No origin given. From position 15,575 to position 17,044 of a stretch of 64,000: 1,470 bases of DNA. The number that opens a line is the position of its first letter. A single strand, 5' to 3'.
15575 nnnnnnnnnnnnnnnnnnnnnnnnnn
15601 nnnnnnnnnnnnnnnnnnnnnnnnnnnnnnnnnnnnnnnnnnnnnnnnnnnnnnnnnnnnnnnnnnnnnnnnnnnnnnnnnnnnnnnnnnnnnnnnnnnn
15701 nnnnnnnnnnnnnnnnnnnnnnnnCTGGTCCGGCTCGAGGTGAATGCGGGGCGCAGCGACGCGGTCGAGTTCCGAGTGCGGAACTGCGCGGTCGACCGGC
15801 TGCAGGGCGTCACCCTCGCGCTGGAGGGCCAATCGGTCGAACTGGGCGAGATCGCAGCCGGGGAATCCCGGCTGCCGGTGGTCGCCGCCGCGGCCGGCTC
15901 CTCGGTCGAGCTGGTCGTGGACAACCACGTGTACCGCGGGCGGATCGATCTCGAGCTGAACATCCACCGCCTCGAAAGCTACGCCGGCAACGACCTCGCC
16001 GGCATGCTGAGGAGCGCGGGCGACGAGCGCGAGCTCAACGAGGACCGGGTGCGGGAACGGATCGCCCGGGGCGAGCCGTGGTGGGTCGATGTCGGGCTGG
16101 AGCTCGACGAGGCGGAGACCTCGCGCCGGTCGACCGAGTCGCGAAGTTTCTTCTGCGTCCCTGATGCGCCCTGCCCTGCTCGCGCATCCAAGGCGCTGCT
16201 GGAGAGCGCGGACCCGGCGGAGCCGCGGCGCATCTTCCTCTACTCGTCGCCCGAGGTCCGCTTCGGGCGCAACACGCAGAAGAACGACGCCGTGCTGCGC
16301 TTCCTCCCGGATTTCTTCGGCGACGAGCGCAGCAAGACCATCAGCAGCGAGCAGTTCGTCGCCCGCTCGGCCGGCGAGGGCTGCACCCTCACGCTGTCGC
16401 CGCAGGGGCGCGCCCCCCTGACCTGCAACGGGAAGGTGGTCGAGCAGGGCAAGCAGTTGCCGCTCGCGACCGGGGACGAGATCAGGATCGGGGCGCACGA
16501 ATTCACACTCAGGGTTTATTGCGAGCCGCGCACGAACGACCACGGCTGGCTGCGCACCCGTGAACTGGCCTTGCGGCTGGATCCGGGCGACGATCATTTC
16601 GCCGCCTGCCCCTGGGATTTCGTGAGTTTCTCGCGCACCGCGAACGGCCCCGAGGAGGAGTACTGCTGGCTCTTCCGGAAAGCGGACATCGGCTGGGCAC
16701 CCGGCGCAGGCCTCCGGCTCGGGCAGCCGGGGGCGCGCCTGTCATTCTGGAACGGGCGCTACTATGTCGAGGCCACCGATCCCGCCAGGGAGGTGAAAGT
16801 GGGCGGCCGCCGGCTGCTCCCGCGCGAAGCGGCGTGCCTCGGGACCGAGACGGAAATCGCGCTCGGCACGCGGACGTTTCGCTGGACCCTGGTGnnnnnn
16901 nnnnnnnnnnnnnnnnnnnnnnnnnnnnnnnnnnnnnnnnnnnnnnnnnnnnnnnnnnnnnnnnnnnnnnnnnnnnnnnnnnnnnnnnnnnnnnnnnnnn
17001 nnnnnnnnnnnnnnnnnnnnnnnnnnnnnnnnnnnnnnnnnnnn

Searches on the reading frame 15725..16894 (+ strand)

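Call 90: search_protein_families(library=pfam, proteins=[window:15725-16894:+], max_evalue=0.0001)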
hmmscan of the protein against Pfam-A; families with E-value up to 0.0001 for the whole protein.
seq(390 aa): 1 family
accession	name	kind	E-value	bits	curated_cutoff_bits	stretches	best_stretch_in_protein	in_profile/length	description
PF00498.31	FHA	-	6.3e-05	23.8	20.7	0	178-256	1-67/67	FHA domain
